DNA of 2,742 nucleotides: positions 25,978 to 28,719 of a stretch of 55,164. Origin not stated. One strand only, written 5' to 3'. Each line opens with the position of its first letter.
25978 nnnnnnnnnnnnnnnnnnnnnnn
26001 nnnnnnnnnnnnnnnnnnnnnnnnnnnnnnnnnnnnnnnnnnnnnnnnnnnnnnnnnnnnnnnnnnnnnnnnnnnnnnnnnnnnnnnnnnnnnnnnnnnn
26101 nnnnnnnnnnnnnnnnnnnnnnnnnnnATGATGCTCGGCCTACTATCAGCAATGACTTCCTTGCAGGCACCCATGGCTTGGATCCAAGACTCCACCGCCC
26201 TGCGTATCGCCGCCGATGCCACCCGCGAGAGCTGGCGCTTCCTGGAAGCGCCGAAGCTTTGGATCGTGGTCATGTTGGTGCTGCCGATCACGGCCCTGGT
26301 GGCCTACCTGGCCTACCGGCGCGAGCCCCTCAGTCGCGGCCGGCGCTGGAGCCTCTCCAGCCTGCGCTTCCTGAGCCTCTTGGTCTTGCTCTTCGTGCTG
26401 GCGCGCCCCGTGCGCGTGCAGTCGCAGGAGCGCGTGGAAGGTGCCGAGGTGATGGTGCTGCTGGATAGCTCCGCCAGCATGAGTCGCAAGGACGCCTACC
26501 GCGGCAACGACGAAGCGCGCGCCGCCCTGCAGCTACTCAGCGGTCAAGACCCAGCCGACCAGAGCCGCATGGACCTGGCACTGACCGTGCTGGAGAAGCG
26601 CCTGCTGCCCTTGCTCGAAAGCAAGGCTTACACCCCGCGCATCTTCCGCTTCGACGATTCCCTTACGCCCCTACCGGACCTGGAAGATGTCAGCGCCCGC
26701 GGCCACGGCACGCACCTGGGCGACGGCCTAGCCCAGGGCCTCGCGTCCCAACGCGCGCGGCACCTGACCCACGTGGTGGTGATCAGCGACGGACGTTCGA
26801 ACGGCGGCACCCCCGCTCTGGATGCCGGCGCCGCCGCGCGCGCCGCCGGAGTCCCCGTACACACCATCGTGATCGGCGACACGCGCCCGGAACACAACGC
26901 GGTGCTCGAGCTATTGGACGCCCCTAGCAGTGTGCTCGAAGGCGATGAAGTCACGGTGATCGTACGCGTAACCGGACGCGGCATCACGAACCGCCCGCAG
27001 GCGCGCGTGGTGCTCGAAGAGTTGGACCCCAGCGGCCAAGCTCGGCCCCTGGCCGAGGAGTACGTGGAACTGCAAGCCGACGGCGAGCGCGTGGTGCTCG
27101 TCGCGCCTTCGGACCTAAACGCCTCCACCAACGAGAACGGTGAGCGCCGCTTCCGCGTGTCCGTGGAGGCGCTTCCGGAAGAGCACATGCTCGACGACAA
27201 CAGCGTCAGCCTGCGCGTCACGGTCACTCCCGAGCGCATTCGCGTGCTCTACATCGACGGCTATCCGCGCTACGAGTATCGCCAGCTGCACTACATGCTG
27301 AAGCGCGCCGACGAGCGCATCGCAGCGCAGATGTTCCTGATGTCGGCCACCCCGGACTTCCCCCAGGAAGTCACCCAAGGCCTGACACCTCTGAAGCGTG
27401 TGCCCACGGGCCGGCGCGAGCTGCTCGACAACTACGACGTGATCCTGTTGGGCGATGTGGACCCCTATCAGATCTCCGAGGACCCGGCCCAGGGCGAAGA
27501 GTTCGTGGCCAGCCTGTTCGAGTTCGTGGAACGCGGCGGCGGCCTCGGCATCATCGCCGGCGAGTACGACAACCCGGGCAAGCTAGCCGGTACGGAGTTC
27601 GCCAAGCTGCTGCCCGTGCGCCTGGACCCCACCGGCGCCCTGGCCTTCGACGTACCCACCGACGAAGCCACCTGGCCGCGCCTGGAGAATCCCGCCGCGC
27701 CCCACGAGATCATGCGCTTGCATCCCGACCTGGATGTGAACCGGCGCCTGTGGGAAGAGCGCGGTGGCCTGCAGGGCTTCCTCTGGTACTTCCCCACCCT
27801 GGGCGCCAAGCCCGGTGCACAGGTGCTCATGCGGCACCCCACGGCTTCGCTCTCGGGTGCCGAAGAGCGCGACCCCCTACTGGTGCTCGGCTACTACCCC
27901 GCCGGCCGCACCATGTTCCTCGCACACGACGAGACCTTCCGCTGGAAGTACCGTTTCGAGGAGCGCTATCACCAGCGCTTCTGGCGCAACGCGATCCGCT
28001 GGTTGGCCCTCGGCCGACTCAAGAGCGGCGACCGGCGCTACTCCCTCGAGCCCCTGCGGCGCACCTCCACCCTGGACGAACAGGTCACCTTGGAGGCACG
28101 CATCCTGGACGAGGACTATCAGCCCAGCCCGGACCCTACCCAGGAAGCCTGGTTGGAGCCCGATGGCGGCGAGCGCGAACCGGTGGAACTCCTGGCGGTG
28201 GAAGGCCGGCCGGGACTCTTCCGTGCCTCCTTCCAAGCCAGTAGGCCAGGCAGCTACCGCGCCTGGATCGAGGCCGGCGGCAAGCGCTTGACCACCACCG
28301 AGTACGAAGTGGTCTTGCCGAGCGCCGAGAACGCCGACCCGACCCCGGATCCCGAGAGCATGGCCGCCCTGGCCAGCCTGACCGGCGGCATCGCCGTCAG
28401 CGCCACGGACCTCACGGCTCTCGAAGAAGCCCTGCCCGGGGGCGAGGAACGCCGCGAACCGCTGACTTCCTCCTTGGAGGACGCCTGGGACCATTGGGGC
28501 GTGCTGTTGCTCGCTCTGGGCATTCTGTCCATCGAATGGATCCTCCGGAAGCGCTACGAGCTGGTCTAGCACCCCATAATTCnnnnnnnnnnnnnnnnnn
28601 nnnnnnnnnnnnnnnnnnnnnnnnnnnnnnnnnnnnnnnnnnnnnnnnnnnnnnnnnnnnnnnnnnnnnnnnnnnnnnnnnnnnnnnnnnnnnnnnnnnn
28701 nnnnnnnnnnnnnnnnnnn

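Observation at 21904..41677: Expanded MoxR-DUF58-VWA (Bat-like) supercluster: 11 co-directional, translationally coupled genes encoding a putative envelope machine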

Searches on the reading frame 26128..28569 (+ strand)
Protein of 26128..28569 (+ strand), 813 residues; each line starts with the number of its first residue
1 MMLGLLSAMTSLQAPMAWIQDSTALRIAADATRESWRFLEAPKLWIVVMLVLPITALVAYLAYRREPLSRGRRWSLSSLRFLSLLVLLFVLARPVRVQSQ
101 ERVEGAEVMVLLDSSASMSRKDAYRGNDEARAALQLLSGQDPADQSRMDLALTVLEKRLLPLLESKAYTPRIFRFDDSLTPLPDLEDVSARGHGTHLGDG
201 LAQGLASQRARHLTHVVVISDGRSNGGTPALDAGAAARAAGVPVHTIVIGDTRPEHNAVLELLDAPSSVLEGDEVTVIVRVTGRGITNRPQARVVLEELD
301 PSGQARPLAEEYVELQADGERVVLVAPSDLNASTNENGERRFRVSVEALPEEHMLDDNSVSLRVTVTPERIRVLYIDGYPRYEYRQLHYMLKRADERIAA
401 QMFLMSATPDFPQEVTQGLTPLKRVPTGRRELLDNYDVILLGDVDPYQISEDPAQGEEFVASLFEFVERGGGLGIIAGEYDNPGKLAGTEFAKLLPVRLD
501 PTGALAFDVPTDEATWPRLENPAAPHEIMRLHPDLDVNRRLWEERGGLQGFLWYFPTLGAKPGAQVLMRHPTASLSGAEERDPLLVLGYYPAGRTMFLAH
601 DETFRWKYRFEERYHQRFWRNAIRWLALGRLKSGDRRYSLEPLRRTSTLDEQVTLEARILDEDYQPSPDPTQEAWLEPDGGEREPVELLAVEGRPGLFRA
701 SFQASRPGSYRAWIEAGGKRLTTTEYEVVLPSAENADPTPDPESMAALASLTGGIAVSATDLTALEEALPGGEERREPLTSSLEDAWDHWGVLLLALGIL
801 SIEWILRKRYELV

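Call 4: search_protein_families(library=pfam, proteins=[window:26128-28569:+], max_evalue=0.01)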
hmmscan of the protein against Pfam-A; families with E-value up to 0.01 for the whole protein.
window:26128-28569:+ (813 aa): 5 families
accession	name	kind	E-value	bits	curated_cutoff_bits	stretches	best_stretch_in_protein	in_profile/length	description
PF00092.34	VWA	-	1.5e-05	25.8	23.8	1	108-254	2-144/174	von Willebrand factor type A domain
PF05762.20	VWA_CoxE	-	0.00043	20.2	26.4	0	176-246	110-184/222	VWA domain containing CoxE-like protein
PF07090.17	GATase1_like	-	0.0016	18.5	27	1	558-627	182-246/247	Putative glutamine amidotransferase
PF13519.12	VWA_2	-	0.006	17.6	27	0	108-222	1-106/107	von Willebrand factor type A domain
PF24157.1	DUF7408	-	0.0065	16.9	27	0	434-502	36-92/174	Domain of unknown function (DUF7408)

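Call 5: search_protein_families(library=ncbifam, proteins=[window:26128-28569:+], max_evalue=0.01)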
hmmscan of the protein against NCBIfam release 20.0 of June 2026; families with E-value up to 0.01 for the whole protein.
window:26128-28569:+ (813 aa): 2 families
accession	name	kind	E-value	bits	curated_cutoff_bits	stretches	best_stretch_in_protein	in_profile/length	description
NF047508.1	VWA_BatA_Lepto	exception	0.00051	19.2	380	0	186-267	162-246/315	VWA domain-containing protein BatA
NF041740.1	choice_anch_T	equivalog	0.0028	16.8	70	1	309-367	65-121/259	choice-of-anchor T family protein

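Call 24: find_homologous_proteins(query=window:26128-28569:+, max_evalue=0.001)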
Query window:26128-28569:+ (813 aa): 447 proteins with E <= 0.001 among 8000 candidates; the best 120 are listed.
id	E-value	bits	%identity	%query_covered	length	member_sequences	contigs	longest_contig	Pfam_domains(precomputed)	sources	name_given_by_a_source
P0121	0.0e+0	1816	100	100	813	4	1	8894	PF00092.35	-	-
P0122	0.0e+0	1321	73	99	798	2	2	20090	PF00092.35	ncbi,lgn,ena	-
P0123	0.0e+0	1110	64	96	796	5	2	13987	PF00092.35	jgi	jgi:uncharacterized membrane protein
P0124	0.0e+0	1077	62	97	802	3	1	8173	PF00092.35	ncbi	-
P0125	0.0e+0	1048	61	96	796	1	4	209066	PF00092.35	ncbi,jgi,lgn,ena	-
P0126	0.0e+0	1044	61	96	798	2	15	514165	PF00092.35,PF07090.18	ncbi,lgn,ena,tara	tara:strand:- start:9226 stop:11622 length:2397 start_codon:yes stop_codon:yes gene_type:complete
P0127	0.0e+0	1039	61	97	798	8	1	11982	PF00092.35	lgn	-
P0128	0.0e+0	1037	62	98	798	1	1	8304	-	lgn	-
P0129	0.0e+0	1036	61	96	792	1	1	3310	-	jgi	-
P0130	0.0e+0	1035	60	97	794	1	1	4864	PF00092.35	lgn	-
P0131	0.0e+0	1034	60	98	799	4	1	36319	-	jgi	jgi:uncharacterized membrane protein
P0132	0.0e+0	1027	59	96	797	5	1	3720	PF00092.35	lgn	-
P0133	0.0e+0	1026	60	96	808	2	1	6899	PF00092.35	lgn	-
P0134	0.0e+0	1026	60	98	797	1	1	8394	-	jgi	jgi:uncharacterized membrane protein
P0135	0.0e+0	1021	59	96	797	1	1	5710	PF00092.35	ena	-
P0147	1.8e-290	984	58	97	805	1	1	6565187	PF00092.35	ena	-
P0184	4.1e-273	926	56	97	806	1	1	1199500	-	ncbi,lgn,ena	-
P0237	8.3e-267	906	54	96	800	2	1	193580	-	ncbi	-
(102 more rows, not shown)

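Call 25: find_encoding_contigs(protein=P0147, flank=10000, max_places=1)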
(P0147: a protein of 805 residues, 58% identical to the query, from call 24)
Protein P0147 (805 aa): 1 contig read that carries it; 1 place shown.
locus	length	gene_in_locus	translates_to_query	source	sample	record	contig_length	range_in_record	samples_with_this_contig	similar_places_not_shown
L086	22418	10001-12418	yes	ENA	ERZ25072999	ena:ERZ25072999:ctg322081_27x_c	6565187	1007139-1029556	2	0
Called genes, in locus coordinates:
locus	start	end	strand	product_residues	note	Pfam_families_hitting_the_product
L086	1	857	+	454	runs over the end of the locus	PF00884:Sulfatase, PF01663:Phosphodiest, PF16347:SGSH_C (faint)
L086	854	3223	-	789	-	PF01011:PQQ (faint), PF13360:PQQ_2, PF25293:Beta-prop_EMC1_N (faint), PF13360:PQQ_2, PF11806:Enterochelin_N (faint), PF00756:Esterase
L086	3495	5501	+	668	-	PF13360:PQQ_2 (weak)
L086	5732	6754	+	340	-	PF20030:bpMoxR, PF07726:AAA_3, PF07728:AAA_5, PF17863:AAA_lid_2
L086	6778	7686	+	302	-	PF01882:DUF58, PF13519:VWA_2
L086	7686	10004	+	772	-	PF07584:BatA, PF07705:CARDB (faint)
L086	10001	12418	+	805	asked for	PF00092:VWA (faint)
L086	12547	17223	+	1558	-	PF13360:PQQ_2, PF01011:PQQ (faint)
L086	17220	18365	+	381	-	PF13243:SQHop_cyclase_C (faint), PF13249:SQHop_cyclase_N (faint)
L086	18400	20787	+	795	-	-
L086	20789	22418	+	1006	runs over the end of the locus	-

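Call 26: find_encoding_contigs(protein=P0237, flank=10000, max_places=1)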
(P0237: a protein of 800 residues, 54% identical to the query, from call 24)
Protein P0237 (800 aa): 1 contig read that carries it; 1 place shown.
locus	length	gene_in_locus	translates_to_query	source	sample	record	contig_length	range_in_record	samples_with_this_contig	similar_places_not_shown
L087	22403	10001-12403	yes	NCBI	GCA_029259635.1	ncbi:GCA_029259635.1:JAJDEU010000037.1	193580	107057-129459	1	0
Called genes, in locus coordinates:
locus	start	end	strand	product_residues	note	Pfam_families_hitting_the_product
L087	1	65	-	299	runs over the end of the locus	PF02569:Pantoate_ligase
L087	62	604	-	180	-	PF01288:HPPK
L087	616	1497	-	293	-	PF01066:CDP-OH_P_transf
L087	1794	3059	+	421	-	PF03952:Enolase_N, PF00113:Enolase_C, PF13378:MR_MLE_C (weak)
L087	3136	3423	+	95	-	-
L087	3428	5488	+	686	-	-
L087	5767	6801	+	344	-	PF20030:bpMoxR, PF07726:AAA_3, PF07728:AAA_5, PF17863:AAA_lid_2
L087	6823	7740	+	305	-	PF01882:DUF58, PF13519:VWA_2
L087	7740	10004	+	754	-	PF07584:BatA, PF13519:VWA_2 (weak), PF07090:GATase1_like (weak)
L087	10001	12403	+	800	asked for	-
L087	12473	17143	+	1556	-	PF01011:PQQ, PF13360:PQQ_2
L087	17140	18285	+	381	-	PF13249:SQHop_cyclase_N (faint), PF00432:Prenyltrans, PF13243:SQHop_cyclase_C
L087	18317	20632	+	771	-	-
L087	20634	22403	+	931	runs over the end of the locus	-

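Call 27: find_encoding_contigs(protein=P0184, flank=10000, max_places=1)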
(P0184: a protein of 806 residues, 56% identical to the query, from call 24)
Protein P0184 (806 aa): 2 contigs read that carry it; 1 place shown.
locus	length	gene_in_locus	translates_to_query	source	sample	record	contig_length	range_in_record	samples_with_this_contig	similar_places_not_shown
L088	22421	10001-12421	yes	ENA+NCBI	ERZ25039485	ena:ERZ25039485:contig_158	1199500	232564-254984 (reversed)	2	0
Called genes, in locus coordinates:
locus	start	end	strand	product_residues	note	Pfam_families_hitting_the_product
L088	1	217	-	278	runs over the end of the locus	PF01066:CDP-OH_P_transf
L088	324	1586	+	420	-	PF03952:Enolase_N, PF00113:Enolase_C, PF13378:MR_MLE_C (weak)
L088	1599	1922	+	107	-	-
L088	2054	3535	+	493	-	PF00884:Sulfatase, PF01663:Phosphodiest (weak), PF16347:SGSH_C (faint)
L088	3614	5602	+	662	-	-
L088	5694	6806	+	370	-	PF20030:bpMoxR, PF07726:AAA_3, PF07728:AAA_5, PF17863:AAA_lid_2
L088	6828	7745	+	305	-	PF01882:DUF58, PF13519:VWA_2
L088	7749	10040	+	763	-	PF07584:BatA, PF06283:ThuA (faint)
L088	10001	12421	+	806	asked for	-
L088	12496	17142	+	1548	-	PF13360:PQQ_2, PF01011:PQQ (faint), PF13360:PQQ_2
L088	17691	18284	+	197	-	-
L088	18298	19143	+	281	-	-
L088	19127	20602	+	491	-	-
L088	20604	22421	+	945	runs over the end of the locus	-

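Call 82: search_protein_families(library=padloc, proteins=[window:26128-28569:+], max_evalue=0.001)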
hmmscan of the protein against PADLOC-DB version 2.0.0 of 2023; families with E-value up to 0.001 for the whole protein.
window:26128-28569:+ (813 aa): 0 families

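Call 113: predict_structure(alignment_id=A5)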
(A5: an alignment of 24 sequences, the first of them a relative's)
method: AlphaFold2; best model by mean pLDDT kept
length: 813 residues; sequences in the alignment: 24
mean_pLDDT: 80.7   pTM: 0.54
mean pLDDT of the five models: 80.7, 80.6, 77.9, 77.8, 73.8
residues with pLDDT >= 90: 221; 70-90: 443; 50-70: 117; < 50: 32
segments of 3 or more residues with pLDDT < 50: 1-30
pLDDT, mean of each block of 10 residues (from residue 1): 37 34 39 69 85 91 87 90 88 75 84 87 77 88 88 93 91 91 86 84 86 91 84 91 92 78 75 81 80 90 84 87 79 62 88 77 76 85 67 74 83 84 91 91 88 93 91 80 77 89 60 77 84 84 73 75 88 71 86 83 61 79 83 67 80 88 84 88 90 92 82 81 78 61 90 92 89 74 65 85 89 69
secondary structure, 60 per line:
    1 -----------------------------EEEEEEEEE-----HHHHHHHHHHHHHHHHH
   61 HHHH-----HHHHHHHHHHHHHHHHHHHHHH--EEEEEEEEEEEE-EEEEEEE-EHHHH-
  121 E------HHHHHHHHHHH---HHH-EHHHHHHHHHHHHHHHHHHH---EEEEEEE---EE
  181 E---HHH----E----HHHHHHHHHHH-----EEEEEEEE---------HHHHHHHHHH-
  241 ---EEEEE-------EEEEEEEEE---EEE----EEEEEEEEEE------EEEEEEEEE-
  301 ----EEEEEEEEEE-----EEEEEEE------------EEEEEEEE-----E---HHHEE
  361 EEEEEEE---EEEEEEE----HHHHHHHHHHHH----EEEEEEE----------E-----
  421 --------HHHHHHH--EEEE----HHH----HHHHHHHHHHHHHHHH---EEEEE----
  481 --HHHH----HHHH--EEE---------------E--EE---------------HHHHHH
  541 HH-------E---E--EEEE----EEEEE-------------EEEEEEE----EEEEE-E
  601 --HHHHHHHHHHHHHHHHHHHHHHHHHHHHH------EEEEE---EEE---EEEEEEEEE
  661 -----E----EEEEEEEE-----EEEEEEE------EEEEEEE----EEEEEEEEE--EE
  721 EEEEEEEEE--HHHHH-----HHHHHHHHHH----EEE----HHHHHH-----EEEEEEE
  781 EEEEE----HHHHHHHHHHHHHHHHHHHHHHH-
elements in order (helices of 4 or more, strands of 3 or more residues): E30-38 H44-64 H70-91 E94-105 E107-113 H116-119 H128-138 H147-165 E169-175 E179-181 H197-207 E213-220 H230-239 E244-248 E256-264 E268-270 E275-284 E291-299 E305-314 E320-326 E339-346 E359-367 E371-377 H382-393 E398-404 H429-435 E438-441 H453-468 E472-476 H483-486 H491-494 E497-499 H535-542 E557-560 E565-569 E583-589 E594-598 H603-631 E638-642 E646-648 E652-660 E671-678 E684-690 E697-703 E708-716 E719-729 H732-736 H742-751 E756-758 H763-768 E774-785 H790-812

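Call 115: fold_search(model_id=the predicted structure, library=pdb)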
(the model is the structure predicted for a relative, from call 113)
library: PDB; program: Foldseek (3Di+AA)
matches with E <= 10: 1951; with E <= 0.001: 170
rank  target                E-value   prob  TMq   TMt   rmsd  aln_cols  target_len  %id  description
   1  6c26_B                8.3e-09  1.00  0.19  0.35  14.2       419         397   11  The Cryo-EM structure of a eukaryotic oligosaccharyl transferase complex (released 2018-01-31)
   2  9rt4_C1               1.4e-08  1.00  0.11  0.29  19.3       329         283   15  NetF - ANTXR2 local refinement focused (released 2026-02-18)
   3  8dhe_C                4.5e-08  1.00  0.11  0.13  26.1       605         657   12  Tannerella forsythia beta-glucuronidase (mL1) (released 2023-05-17)
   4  3cmg                  1.6e-07  0.99  0.10  0.12  26.2       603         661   12  Crystal structure of putative beta-galactosidase from Bacteroides fragilis (released 2008-04-29)
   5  7oci_G                1.8e-07  1.00  0.20  0.36  13.7       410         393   11  Cryo-EM structure of yeast Ost6p containing oligosaccharyltransferase complex (released 2022-02-16)
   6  5t98_B                2.0e-07  0.99  0.12  0.12  25.4       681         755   10  Crystal structure of BuGH2Awt (released 2017-09-13)
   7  5z1a                  2.2e-07  0.99  0.11  0.13  26.3       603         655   12  The crystal structure of Bacteroides fragilis beta-glucuronidase in complex with uronic isofagomine (released 2018-12-12)
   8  5t99_A                3.9e-07  0.99  0.11  0.12  26.1       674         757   11  Crystal structure of BuGH2Awt in complex with Galactoisofagomine (released 2017-09-13)
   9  5t98_A                7.9e-07  0.99  0.11  0.12  26.9       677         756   10  Crystal structure of BuGH2Awt (released 2017-09-13)
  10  6quc_A                9.3e-07  0.97  0.10  0.10  27.6       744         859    9  Truncated beta-galactosidase III from Bifidobacterium bifidum (released 2020-03-18)
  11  8uw8_A                1.2e-06  1.00  0.14  0.15  18.5       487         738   12  Site-one protease and SPRING (released 2024-07-10)
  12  9np8                  1.4e-06  0.98  0.12  0.13  27.4       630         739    8  Crystal structure of the inactive conformation of a glycoside hydrolase (CapGH2b) from the GH2 family in the space group (released 2025-11-12)
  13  4cu6                  1.5e-06  0.93  0.10  0.10  28.3       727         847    9  Unravelling the multiple functions of the architecturally intricate Streptococcus pneumoniae beta-galactosidase, BgaA (released 2014-08-20)
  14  9jzp_C                1.7e-06  1.00  0.11  0.35  16.5       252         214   12  Crystal structure of Nir2 C-terminal domain (released 2025-10-15)
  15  7brs_B                1.8e-06  0.97  0.12  0.10  26.1       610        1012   10  E.coli beta-galactosidase (E537Q) in complex with fluorescent probe KSA02 (released 2021-03-03)
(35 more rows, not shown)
